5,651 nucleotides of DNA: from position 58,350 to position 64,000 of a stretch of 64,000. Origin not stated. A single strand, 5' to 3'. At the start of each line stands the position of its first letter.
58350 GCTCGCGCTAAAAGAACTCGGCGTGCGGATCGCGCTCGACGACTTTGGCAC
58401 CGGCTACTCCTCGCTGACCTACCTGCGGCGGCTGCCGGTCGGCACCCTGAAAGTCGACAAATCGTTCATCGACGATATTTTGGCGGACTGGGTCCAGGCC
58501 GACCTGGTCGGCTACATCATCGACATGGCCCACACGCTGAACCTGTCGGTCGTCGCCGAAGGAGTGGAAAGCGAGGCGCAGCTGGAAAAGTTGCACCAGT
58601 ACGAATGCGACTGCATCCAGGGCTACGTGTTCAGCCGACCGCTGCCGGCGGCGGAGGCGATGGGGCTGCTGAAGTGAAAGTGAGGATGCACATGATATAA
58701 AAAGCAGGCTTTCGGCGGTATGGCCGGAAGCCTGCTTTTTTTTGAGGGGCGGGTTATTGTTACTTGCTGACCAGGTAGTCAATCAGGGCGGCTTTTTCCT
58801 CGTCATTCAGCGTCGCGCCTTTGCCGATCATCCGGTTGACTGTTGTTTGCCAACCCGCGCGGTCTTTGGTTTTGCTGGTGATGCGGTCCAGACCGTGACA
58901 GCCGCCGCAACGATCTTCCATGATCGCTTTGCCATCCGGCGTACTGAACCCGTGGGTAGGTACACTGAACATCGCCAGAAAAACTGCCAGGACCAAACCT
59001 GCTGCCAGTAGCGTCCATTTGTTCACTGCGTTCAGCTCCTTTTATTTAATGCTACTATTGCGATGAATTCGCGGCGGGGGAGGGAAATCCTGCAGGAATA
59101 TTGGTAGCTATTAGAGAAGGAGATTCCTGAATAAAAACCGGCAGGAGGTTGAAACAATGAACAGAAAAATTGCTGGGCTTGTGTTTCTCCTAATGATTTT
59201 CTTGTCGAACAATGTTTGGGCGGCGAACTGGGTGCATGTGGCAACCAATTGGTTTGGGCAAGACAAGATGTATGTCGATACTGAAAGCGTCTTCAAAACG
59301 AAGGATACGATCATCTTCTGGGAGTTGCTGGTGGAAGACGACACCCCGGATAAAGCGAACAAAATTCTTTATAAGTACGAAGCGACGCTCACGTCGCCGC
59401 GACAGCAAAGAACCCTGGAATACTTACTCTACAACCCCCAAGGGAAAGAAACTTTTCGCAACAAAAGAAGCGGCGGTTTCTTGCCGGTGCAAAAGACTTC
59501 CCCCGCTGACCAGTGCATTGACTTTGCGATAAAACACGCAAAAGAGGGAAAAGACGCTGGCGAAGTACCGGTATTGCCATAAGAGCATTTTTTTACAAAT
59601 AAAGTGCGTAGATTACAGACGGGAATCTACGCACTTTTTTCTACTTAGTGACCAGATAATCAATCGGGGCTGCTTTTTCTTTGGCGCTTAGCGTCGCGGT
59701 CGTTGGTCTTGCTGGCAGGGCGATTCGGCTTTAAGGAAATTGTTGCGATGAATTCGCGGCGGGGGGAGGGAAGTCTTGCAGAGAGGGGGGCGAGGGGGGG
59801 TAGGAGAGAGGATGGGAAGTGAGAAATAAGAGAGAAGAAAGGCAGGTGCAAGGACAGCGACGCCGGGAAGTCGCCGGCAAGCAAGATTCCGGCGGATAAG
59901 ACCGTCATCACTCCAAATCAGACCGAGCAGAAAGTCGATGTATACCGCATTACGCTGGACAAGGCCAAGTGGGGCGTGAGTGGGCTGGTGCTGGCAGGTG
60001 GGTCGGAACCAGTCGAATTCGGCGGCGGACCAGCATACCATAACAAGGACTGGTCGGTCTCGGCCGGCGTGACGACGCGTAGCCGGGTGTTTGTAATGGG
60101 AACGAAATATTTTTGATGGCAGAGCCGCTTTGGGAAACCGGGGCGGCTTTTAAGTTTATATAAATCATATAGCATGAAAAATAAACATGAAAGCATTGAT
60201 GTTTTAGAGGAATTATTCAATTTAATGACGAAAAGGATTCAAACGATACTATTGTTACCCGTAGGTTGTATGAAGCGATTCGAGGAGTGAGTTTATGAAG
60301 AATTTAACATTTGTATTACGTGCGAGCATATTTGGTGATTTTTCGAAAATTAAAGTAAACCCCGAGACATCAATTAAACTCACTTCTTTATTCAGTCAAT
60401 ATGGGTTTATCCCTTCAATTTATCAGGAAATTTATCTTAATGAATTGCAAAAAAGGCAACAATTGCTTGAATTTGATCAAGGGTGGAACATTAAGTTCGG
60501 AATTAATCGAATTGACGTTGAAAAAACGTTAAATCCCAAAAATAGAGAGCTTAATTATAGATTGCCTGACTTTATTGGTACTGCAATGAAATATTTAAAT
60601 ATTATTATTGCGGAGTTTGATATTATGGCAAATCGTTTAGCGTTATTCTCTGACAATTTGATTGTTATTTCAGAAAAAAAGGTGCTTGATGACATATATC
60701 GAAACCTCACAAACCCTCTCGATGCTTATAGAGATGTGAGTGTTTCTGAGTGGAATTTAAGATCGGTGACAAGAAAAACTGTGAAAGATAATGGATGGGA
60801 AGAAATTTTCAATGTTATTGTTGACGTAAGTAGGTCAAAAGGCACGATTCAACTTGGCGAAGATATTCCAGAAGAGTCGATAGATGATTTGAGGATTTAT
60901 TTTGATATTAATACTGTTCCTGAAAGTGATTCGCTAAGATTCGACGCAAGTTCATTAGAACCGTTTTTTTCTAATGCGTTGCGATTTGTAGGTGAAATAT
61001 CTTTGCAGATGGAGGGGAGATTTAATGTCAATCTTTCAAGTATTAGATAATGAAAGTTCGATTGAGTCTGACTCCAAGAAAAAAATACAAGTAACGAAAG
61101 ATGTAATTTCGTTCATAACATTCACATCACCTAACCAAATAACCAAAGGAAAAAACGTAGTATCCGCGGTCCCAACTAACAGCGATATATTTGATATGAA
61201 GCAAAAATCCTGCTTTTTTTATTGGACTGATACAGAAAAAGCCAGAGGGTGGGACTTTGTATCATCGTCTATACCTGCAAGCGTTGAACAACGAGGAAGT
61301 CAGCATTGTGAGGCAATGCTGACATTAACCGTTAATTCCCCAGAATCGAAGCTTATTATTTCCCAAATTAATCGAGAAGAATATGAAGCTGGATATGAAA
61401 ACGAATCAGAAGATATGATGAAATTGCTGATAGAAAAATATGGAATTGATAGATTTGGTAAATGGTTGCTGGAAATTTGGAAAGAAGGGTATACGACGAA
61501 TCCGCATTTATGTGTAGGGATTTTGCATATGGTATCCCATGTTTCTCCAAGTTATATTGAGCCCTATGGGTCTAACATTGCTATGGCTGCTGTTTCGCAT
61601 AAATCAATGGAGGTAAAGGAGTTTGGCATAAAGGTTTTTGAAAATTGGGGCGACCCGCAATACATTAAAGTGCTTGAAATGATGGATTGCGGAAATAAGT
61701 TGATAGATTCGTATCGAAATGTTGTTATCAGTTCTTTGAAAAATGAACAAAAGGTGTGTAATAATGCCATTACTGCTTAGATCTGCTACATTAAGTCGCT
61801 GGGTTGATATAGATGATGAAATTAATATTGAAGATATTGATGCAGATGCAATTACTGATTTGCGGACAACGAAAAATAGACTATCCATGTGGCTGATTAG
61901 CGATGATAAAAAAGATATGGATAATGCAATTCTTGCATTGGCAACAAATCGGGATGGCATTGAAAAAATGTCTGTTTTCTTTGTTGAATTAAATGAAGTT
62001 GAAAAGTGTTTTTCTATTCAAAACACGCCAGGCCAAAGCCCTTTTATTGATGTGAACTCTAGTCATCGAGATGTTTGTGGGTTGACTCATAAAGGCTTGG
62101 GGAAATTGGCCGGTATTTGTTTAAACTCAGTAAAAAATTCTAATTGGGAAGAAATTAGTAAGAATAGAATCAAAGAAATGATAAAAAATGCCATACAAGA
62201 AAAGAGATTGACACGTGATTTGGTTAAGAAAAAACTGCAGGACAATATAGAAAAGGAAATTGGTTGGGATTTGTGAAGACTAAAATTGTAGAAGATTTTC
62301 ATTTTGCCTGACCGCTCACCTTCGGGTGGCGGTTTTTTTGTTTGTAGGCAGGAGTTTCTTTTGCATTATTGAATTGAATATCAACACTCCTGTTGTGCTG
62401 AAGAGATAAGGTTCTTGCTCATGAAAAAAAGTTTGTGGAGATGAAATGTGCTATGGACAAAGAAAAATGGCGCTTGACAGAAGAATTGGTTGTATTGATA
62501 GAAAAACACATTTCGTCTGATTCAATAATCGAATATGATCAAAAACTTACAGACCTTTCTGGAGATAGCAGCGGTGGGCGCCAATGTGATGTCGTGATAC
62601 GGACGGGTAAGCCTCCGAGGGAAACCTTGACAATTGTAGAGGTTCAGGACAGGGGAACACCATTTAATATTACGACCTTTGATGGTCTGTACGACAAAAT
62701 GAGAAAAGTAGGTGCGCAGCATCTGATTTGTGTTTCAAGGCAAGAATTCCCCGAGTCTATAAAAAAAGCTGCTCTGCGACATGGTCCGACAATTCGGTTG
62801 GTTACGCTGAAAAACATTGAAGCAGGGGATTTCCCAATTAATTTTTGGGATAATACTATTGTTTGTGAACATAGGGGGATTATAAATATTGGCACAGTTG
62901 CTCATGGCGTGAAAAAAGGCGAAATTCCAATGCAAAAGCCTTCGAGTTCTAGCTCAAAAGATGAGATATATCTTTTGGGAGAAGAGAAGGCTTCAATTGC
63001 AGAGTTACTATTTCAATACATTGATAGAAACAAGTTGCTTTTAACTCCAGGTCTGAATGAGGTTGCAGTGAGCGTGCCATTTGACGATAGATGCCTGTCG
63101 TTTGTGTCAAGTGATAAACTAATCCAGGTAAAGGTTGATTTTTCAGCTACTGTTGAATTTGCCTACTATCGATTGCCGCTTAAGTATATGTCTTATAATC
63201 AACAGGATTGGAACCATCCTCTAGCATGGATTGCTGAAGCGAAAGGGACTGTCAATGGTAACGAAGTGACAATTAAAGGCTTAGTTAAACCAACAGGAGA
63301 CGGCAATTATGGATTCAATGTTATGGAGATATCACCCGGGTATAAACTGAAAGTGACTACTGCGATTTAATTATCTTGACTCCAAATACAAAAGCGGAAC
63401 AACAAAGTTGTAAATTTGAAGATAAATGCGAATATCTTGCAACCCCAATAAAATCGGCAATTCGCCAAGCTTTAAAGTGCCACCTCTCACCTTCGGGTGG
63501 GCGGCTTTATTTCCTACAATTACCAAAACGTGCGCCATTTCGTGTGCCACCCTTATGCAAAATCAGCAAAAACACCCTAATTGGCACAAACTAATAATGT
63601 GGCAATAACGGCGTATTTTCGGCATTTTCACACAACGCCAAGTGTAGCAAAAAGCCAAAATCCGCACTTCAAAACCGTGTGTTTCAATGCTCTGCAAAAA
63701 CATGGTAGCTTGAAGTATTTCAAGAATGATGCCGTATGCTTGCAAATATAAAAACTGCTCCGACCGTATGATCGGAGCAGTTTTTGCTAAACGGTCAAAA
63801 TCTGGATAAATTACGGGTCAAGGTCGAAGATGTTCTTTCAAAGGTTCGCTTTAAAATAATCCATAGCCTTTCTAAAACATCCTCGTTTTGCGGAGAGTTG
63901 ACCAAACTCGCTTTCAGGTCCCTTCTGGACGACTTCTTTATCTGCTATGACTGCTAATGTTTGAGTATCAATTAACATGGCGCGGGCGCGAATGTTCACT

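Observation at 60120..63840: Low-GC island of four orphan genes: candidate undescribed conflict/defence module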

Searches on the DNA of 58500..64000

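Call 78: search_rna_families(source=window, start=58500, end=64000, threshold=evalue, max_evalue=1)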
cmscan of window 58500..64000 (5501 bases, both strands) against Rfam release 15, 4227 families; matches with E-value up to 1: 4.
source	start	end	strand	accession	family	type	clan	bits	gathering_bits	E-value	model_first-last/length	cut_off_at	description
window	58674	58738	+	RF02844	RefA9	Gene; antisense;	-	28.3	49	0.29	1-64/64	no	Enterococcus sRNA A9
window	58699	58740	+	RF01025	mir-934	Gene; miRNA;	-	27.5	80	0.03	1-83/83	no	mir-934 microRNA precursor family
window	63863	63942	+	RF00110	RybB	Gene; sRNA;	-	24.3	40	0.11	1-79/79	no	RybB RNA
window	62436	62522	+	RF02337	GlsR8_miR10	Gene; snRNA; snoRNA; CD-box;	-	22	100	0.25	1-70/70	no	Giardia snoRNA GlsR8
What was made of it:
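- Tried and rejected: Rfam gave only chance-level matches (call 78).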

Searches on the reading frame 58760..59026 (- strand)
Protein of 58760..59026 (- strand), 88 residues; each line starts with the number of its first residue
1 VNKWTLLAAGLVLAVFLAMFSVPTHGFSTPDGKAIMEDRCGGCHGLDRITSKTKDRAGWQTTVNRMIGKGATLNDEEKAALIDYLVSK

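Call 3: search_protein_families(library=pfam, proteins=[window:58760-59026:-], max_evalue=1)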
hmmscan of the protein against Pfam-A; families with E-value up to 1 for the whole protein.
window:58760-59026:- (88 aa): 4 families
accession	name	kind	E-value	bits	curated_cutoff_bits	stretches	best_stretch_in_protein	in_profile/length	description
PF09098.15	Dehyd-heme_bind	-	1.2e-06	28.7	25.2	1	32-86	3-64/167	Quinohemoprotein amine dehydrogenase A, alpha subunit, haem binding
PF13442.11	Cytochrome_CBB3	-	6.8e-06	26.8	27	1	30-85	4-68/68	Cytochrome C oxidase, cbb3-type, subunit III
PF00034.26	Cytochrom_C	-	6.8e-05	24.5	21.3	1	31-47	3-19/90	Cytochrome c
PF10643.14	Cytochrome-c551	-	0.011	15.8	27.1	1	25-88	147-215/216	Photosystem P840 reaction-centre cytochrome c-551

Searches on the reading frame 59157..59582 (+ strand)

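Call 3: search_protein_families(library=pfam, proteins=[window:59157-59582:+], max_evalue=1)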
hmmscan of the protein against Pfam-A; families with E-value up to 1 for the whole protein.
window:59157-59582:+ (141 aa): 2 families
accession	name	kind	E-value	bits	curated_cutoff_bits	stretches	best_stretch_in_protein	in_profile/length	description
PF16747.10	Adhesin_E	-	0.031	15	23.7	1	25-122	1-105/109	Surface-adhesin protein E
PF10180.14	WKF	-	0.098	12.9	25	1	47-88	17-58/63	WKF domain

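Call 5: search_protein_families(library=ncbifam, proteins=[window:59157-59582:+], max_evalue=1)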
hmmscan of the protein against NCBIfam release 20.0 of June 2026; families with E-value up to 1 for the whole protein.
window:59157-59582:+ (141 aa): 0 families

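Call 12: search_protein_families(library=phrogs, proteins=[P0001, P0002, P0003, P0004, P0005], max_evalue=1)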
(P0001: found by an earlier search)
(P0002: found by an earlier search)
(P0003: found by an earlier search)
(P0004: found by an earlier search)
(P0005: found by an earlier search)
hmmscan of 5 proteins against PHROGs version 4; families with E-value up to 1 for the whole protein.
P0001 (251 aa): 2 families
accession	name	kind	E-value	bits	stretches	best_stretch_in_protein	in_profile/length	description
phrog_19817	-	unknown function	2.5e-11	44.4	1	8-220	8-206/231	-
phrog_25846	-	unknown function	0.057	14.8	1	111-174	19-82/105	-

P0002 (251 aa): 2 families
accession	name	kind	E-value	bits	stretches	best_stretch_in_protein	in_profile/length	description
phrog_21208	-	unknown function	4e-10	40.9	1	90-239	68-215/217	-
phrog_14576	-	unknown function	5.7e-06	26.9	1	158-241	128-211/215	-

P0003 (170 aa): 3 families
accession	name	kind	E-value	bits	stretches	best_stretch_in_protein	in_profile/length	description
phrog_10743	-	unknown function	6.6e-20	72.8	1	1-167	1-173/178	-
phrog_3806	-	unknown function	0.05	15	1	123-169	33-82/166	-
phrog_23096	-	unknown function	0.3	12.1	1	14-76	35-98/104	-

P0004 (305 aa): 0 families

P0005 (141 aa): 1 family
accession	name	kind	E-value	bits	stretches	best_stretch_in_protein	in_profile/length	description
phrog_28093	-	unknown function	0.21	12.3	1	4-54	169-220/242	-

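Call 21: search_protein_families(library=phrogs, proteins=[L002:3536-4216:+, L002:4227-4874:+, L002:4881-5474:+], max_evalue=0.001)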
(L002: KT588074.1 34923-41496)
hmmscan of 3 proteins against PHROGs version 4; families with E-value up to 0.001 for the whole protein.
L002:3536-4216:+ (226 aa): 1 family
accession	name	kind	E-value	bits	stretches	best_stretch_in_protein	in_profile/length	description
phrog_13731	-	unknown function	1.1e-156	520.5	1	1-226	1-226/226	-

L002:4227-4874:+ (215 aa): 1 family
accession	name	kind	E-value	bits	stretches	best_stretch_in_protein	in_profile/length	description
phrog_14576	-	unknown function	5.2e-149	494.4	1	1-215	1-215/215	-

L002:4881-5474:+ (197 aa): 1 family
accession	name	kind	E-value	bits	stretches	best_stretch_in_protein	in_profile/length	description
phrog_10743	-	unknown function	2.1e-85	286.2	1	1-188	1-178/178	-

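Call 97: search_protein_families(library=pfam, proteins=[P0293, P0291, P0362, P0338, P0229, P0346, P0366, P0285, P0311, P0335], max_evalue=0.01)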
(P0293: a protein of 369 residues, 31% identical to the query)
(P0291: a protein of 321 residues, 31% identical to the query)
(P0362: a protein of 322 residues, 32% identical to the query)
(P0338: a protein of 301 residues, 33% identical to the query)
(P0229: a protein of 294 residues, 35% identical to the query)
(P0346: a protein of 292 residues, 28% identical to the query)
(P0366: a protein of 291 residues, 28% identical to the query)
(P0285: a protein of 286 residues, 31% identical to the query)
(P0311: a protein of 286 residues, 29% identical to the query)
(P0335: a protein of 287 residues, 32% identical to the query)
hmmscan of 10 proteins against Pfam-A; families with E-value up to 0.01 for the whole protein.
P0293 (369 aa): 0 families

P0291 (321 aa): 0 families

P0362 (322 aa): 0 families

P0338 (301 aa): 0 families

P0229 (294 aa): 0 families

P0346 (292 aa): 0 families

P0366 (291 aa): 1 family
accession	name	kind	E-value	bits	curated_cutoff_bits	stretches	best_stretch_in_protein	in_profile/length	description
PF13646.12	HEAT_2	-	0.0014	19.3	27.7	1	236-267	8-40/88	HEAT repeats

P0285 (286 aa): 0 families

P0311 (286 aa): 0 families

P0335 (287 aa): 0 families

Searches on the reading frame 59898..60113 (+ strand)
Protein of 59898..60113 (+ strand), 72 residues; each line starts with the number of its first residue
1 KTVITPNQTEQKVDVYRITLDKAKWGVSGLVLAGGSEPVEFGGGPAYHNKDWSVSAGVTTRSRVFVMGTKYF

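Call 111: find_related_loci(query=window:59898-60113:+, collection=metagenome_contigs, flank=8000)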
Query seq(72 aa) (72 aa) in metagenome_contigs; peptide patterns used: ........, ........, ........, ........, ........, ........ (x = any residue, [..] = any of these).
600 stretches matched a pattern (row limit reached: there are more); 5 encode a relative of the query (tblastn E <= 1e-3); 5 distinct loci.
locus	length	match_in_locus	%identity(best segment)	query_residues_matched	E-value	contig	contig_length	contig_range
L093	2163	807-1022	76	1-72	1e-36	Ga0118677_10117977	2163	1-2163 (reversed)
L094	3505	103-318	76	1-72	6e-36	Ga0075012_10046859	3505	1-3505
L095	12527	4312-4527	75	1-72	6e-34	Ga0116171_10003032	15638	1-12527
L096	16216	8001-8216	68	1-72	6e-32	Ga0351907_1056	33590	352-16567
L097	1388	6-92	79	44-72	5e-12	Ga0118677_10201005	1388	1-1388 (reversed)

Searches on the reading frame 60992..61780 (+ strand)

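Call 3: search_protein_families(library=pfam, proteins=[window:60992-61780:+], max_evalue=1)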
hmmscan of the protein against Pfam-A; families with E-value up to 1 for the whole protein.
window:60992-61780:+ (262 aa): 2 families
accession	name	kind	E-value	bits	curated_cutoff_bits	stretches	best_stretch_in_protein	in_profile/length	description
PF14652.11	DUF4457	-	0.058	13.1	26.7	1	210-257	191-239/323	Domain of unknown function (DUF4457)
PF01229.23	Glyco_hydro_39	-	0.078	12.2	26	1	140-165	132-157/472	Glycosyl hydrolases family 39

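Call 4: search_protein_families(library=padloc, proteins=[window:60992-61780:+], max_evalue=1)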
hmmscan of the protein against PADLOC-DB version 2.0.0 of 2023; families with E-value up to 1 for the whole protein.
window:60992-61780:+ (262 aa): 0 families

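Call 5: search_protein_families(library=ncbifam, proteins=[window:60992-61780:+], max_evalue=1)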
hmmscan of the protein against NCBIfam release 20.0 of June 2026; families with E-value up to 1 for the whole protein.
window:60992-61780:+ (262 aa): 0 families

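Call 12: search_protein_families(library=phrogs, proteins=[P0001, P0002, P0003, P0004, P0005], max_evalue=1)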
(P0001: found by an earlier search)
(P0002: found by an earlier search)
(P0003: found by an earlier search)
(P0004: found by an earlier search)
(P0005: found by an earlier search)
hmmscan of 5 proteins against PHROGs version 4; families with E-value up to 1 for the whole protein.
P0001 (251 aa): 2 families
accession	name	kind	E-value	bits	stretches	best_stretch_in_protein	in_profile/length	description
phrog_19817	-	unknown function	2.5e-11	44.4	1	8-220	8-206/231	-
phrog_25846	-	unknown function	0.057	14.8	1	111-174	19-82/105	-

P0002 (251 aa): 2 families
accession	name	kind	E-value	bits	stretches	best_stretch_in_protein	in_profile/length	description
phrog_21208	-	unknown function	4e-10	40.9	1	90-239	68-215/217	-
phrog_14576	-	unknown function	5.7e-06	26.9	1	158-241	128-211/215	-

P0003 (170 aa): 3 families
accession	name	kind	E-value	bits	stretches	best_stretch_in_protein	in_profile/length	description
phrog_10743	-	unknown function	6.6e-20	72.8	1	1-167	1-173/178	-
phrog_3806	-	unknown function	0.05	15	1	123-169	33-82/166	-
phrog_23096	-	unknown function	0.3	12.1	1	14-76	35-98/104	-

P0004 (305 aa): 0 families

P0005 (141 aa): 1 family
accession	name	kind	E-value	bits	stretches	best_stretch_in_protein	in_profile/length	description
phrog_28093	-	unknown function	0.21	12.3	1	4-54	169-220/242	-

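Call 21: search_protein_families(library=phrogs, proteins=[L002:3536-4216:+, L002:4227-4874:+, L002:4881-5474:+], max_evalue=0.001)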
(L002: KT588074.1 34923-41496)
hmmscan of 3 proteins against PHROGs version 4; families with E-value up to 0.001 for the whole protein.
L002:3536-4216:+ (226 aa): 1 family
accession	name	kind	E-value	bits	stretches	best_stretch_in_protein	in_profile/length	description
phrog_13731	-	unknown function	1.1e-156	520.5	1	1-226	1-226/226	-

L002:4227-4874:+ (215 aa): 1 family
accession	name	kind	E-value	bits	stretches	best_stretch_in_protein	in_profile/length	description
phrog_14576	-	unknown function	5.2e-149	494.4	1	1-215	1-215/215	-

L002:4881-5474:+ (197 aa): 1 family
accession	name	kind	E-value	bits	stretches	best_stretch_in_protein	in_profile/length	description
phrog_10743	-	unknown function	2.1e-85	286.2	1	1-188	1-178/178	-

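Call 97: search_protein_families(library=pfam, proteins=[P0293, P0291, P0362, P0338, P0229, P0346, P0366, P0285, P0311, P0335], max_evalue=0.01)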
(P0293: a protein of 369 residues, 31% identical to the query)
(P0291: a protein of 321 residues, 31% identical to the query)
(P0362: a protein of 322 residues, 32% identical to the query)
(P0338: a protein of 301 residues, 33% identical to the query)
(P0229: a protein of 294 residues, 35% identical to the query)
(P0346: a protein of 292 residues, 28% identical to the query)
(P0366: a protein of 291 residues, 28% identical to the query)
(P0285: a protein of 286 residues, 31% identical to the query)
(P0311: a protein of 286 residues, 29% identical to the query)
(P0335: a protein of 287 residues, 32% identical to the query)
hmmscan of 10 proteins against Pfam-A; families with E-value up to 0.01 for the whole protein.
P0293 (369 aa): 0 families

P0291 (321 aa): 0 families

P0362 (322 aa): 0 families

P0338 (301 aa): 0 families

P0229 (294 aa): 0 families

P0346 (292 aa): 0 families

P0366 (291 aa): 1 family
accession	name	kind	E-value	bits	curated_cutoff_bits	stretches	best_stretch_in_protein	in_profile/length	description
PF13646.12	HEAT_2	-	0.0014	19.3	27.7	1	236-267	8-40/88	HEAT repeats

P0285 (286 aa): 0 families

P0311 (286 aa): 0 families

P0335 (287 aa): 0 families
